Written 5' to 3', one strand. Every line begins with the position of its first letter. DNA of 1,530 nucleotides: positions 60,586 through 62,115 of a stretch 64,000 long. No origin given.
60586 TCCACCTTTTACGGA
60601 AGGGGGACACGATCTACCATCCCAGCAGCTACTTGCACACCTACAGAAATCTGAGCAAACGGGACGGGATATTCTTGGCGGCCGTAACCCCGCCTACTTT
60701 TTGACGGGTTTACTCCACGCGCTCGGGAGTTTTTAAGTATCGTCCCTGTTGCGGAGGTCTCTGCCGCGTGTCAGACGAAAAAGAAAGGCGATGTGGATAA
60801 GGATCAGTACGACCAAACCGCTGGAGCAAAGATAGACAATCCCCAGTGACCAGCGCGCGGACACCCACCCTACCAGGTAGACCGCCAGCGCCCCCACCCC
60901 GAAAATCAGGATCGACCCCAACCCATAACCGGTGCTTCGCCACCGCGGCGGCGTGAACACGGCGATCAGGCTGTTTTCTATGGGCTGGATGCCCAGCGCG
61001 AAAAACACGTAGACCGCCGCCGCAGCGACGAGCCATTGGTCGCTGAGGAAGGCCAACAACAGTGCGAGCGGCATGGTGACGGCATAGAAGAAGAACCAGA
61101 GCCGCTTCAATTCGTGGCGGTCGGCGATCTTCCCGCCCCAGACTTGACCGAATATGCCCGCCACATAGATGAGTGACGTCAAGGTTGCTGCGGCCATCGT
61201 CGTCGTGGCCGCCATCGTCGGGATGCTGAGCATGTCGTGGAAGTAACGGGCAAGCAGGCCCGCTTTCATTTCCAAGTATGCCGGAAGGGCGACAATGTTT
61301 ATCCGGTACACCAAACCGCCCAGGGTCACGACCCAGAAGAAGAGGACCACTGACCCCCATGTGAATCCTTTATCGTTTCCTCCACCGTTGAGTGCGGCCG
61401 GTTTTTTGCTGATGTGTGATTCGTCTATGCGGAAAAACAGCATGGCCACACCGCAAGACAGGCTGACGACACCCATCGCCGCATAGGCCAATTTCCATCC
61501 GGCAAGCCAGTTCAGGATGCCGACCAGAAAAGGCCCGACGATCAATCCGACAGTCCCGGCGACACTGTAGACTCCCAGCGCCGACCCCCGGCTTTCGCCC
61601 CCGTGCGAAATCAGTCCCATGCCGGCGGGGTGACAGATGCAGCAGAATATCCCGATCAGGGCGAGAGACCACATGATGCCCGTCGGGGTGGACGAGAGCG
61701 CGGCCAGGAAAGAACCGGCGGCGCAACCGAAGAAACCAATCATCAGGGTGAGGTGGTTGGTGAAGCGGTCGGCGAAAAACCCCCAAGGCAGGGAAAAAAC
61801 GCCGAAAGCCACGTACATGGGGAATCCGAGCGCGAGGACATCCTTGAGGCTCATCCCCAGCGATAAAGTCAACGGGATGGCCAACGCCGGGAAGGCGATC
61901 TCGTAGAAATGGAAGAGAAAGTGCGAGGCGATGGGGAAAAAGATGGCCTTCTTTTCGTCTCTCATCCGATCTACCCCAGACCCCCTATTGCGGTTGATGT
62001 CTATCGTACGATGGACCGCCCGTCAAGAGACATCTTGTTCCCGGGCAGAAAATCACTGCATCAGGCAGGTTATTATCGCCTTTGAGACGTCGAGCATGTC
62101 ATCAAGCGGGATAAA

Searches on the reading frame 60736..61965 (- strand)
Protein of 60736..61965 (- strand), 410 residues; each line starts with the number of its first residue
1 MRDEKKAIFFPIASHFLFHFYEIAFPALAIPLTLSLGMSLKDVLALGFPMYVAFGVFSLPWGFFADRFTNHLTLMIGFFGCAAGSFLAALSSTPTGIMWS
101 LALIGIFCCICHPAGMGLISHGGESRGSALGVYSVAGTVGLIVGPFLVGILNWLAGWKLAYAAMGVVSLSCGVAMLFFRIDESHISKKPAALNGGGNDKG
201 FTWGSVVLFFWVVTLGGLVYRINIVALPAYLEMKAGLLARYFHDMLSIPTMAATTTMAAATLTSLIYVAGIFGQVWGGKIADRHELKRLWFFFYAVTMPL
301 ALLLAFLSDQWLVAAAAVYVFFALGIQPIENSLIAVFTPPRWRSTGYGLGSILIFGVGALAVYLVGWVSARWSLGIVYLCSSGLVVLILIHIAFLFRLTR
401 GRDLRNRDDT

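Call 65: search_protein_families(library=pfam, proteins=[window:60736-61965:-], max_evalue=0.00001)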
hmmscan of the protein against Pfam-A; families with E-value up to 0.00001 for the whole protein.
window:60736-61965:- (410 aa): 1 family
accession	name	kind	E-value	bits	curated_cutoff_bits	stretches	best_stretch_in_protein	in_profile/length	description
PF07690.21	MFS_1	-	1.2e-37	130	33.4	2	21-360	12-345/347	Major Facilitator Superfamily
